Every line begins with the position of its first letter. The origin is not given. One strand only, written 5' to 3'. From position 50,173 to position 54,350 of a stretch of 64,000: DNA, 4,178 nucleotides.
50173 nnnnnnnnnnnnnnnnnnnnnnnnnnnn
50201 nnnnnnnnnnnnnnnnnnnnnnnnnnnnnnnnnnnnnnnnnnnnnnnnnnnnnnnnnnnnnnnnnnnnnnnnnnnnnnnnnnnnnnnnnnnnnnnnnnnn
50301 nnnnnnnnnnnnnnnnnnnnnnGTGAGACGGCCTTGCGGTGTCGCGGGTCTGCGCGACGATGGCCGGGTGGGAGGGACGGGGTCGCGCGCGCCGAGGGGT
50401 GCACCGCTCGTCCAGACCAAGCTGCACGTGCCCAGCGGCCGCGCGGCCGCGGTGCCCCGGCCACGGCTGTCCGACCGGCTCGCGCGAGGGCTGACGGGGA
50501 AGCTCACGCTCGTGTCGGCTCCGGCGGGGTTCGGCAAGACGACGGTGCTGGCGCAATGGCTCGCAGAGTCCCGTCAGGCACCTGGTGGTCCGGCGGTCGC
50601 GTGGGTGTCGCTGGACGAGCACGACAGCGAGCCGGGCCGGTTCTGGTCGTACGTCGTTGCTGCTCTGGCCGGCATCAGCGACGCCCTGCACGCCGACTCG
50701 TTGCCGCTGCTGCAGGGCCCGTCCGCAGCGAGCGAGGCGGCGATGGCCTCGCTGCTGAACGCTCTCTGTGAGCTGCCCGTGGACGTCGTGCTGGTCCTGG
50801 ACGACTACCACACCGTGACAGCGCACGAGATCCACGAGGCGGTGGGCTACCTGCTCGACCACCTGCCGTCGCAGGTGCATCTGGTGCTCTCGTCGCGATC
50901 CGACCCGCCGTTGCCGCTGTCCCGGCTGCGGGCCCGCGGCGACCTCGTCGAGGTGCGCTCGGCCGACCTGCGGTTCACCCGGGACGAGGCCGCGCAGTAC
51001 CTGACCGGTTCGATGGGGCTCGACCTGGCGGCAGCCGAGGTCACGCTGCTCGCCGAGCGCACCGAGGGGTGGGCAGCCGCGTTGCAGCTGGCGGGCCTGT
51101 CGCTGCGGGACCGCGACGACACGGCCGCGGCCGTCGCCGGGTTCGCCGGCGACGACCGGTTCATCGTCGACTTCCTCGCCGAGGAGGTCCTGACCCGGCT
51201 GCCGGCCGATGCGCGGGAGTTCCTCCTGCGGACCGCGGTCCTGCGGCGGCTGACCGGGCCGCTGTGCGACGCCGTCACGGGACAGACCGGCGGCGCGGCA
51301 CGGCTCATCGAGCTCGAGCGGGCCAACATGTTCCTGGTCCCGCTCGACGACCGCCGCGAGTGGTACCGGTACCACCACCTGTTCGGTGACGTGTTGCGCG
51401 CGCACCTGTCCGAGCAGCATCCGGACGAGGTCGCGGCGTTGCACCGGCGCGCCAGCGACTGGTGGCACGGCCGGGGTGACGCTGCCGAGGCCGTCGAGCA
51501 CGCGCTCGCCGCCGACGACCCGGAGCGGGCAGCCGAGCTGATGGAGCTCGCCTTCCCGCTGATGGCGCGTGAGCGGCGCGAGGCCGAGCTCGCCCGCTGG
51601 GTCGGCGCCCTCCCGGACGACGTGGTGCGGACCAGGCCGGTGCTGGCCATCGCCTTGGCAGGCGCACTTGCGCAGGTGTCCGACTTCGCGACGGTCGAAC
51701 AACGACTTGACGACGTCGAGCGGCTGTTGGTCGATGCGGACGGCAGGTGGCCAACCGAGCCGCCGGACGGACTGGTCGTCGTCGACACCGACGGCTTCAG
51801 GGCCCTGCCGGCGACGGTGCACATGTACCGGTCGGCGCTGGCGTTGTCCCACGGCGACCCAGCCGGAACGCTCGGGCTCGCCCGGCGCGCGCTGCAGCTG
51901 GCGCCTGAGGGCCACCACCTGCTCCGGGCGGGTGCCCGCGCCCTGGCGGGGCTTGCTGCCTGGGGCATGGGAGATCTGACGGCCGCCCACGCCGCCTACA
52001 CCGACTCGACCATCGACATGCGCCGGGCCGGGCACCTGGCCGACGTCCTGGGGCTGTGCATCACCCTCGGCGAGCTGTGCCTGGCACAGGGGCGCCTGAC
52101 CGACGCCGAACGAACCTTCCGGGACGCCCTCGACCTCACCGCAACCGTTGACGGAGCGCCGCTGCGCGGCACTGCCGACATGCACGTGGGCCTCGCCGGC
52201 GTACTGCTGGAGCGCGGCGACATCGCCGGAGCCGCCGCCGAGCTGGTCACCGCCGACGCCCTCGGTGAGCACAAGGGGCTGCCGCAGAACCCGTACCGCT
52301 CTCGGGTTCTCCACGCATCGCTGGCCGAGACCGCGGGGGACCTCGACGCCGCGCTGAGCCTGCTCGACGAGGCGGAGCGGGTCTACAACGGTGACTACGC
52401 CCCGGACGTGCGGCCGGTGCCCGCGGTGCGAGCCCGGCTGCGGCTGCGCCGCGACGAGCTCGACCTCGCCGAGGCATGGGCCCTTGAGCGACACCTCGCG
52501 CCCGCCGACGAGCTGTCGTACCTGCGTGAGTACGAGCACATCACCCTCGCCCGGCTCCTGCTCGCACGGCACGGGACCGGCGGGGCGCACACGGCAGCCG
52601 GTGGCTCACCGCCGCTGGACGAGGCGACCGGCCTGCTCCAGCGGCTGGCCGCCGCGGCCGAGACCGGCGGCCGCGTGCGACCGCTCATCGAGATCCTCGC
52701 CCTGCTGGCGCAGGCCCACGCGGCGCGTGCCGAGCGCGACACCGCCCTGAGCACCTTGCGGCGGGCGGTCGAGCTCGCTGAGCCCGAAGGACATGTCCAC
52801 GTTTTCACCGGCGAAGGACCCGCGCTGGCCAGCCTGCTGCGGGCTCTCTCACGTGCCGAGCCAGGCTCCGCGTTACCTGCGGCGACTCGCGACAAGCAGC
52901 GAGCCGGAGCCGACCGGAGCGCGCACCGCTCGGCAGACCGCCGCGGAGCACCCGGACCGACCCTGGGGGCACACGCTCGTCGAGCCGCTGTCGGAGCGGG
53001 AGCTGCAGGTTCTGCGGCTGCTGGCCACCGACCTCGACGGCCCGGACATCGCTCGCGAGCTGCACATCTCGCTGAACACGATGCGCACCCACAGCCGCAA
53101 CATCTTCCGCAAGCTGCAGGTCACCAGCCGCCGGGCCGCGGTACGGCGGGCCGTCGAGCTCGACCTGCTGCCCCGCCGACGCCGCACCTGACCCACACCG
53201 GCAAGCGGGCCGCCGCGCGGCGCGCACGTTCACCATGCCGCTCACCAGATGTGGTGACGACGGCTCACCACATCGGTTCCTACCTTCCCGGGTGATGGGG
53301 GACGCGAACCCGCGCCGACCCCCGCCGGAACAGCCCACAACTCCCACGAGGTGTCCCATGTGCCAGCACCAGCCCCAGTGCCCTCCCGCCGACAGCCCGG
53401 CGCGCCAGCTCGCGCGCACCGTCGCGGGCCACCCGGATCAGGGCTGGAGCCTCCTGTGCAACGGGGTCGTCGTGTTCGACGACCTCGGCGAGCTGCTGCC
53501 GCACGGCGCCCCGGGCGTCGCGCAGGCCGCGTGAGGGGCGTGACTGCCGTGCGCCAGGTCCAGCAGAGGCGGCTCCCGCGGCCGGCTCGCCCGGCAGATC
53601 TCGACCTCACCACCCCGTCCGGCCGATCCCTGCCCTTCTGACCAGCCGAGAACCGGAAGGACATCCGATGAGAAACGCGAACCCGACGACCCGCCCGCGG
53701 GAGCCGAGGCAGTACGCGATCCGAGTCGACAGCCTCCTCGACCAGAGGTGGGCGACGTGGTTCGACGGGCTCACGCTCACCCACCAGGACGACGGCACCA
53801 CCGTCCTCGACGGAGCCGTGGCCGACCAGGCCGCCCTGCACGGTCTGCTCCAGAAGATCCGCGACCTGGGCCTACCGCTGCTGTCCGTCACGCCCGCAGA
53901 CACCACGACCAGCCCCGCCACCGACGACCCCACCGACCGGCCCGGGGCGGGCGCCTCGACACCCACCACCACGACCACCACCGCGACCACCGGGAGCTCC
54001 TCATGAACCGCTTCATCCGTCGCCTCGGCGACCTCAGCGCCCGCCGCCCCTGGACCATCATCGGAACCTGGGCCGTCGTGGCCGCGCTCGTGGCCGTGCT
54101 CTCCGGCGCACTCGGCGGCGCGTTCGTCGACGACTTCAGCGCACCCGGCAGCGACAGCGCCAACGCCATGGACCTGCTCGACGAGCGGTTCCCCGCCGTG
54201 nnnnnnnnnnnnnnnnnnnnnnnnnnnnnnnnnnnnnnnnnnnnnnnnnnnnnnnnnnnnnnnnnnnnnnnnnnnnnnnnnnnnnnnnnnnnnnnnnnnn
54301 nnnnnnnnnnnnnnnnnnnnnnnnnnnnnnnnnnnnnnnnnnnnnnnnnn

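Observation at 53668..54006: Strong-SD 112-aa ORF translationally coupled (ATGA) to the second MMPL transporter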

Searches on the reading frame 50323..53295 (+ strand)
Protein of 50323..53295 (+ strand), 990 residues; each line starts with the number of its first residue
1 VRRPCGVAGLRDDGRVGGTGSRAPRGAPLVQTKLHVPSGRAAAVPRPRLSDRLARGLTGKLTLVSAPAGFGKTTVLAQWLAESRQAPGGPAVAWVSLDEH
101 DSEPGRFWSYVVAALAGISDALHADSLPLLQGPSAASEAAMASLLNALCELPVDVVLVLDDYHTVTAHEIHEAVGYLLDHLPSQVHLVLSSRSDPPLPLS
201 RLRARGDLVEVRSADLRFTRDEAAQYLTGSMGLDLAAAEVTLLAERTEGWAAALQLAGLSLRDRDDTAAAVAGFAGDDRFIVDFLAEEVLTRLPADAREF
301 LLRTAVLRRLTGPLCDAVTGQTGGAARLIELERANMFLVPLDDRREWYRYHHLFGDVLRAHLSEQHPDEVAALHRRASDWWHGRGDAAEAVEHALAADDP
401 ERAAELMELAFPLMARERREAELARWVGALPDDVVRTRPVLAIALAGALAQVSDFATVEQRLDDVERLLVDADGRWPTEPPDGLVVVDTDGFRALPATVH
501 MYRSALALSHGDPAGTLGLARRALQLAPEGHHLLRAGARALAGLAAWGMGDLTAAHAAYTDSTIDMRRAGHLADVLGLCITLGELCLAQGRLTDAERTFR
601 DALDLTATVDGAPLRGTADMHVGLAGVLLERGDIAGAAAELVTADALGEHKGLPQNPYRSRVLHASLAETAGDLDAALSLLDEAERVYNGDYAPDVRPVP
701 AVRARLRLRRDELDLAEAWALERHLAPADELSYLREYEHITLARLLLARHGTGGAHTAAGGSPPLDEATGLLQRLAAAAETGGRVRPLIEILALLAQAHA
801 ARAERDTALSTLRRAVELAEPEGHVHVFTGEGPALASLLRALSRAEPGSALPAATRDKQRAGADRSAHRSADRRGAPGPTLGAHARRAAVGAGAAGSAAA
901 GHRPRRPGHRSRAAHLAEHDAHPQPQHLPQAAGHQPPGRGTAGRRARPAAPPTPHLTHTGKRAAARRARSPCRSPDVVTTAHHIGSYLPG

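Call 17: search_protein_families(library=pfam, proteins=[window:50323-53295:+], max_evalue=0.01)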
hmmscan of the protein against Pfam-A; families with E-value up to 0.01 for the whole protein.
window:50323-53295:+ (990 aa): 9 families
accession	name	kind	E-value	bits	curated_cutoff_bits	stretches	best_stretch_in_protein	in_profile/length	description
PF17874.7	TPR_MalT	-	3.4e-54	184.8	45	1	498-843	2-334/336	MalT-like TPR region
PF13424.12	TPR_12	-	6.9e-05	23.4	30.1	1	581-638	8-65/77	Tetratricopeptide repeat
PF13432.12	TPR_16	-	0.0002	22.1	32.7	1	583-641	4-53/65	Tetratricopeptide repeat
PF13401.12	AAA_22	-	0.00021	22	27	1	59-178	5-108/130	AAA domain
PF13181.12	TPR_8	-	0.00027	21.3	25.7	0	578-606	3-31/34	Tetratricopeptide repeat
PF25199.1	nSTAND_NTPase5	-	0.0029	17.9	34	0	58-99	40-80/145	Novel STAND NTPase 5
PF05729.18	NACHT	-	0.0053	17.1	26.7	0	64-213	5-150/167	NACHT domain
PF25058.1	ARM_TT21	-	0.0072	16.7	27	0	583-683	14-119/155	Tetratricopeptide repeat protein 21 ARM repeat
PF13176.12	TPR_7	-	0.0092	16.4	27.9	0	792-824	2-34/36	Tetratricopeptide repeat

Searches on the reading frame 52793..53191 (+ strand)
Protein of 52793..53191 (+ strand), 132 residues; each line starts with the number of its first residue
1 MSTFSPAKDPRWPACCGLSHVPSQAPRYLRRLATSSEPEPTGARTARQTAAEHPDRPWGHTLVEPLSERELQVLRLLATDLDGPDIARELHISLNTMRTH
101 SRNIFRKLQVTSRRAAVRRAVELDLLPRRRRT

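Call 17: search_protein_families(library=pfam, proteins=[window:52793-53191:+], max_evalue=0.01)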
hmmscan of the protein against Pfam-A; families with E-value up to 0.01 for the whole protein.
window:52793-53191:+ (132 aa): 2 families
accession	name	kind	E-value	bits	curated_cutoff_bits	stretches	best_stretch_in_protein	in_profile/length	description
PF00196.25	GerE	-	2.2e-17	62.9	23.5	1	65-120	2-57/57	Bacterial regulatory proteins, luxR family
PF08281.18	Sigma70_r4_2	-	0.0011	19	25.7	1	61-100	6-46/54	Sigma-70, region 4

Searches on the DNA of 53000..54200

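Call 89: search_rna_families(source=window, start=53000, end=54200, threshold=evalue, max_evalue=1)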
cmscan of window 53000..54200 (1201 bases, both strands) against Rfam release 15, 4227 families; matches with E-value up to 1: 0.
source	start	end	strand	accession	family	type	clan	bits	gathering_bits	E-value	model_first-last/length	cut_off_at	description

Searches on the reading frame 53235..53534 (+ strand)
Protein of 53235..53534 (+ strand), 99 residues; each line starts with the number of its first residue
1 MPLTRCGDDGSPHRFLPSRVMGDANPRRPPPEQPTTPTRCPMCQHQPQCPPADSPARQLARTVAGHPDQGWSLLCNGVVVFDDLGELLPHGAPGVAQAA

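Call 17: search_protein_families(library=pfam, proteins=[window:53235-53534:+], max_evalue=0.01)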
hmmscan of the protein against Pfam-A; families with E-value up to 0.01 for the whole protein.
window:53235-53534:+ (99 aa): 1 family
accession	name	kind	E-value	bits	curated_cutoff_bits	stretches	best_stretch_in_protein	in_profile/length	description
PF19462.4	DUF5999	-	1.7e-27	95.6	27.5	1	43-92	1-50/57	Family of unknown function (DUF5999)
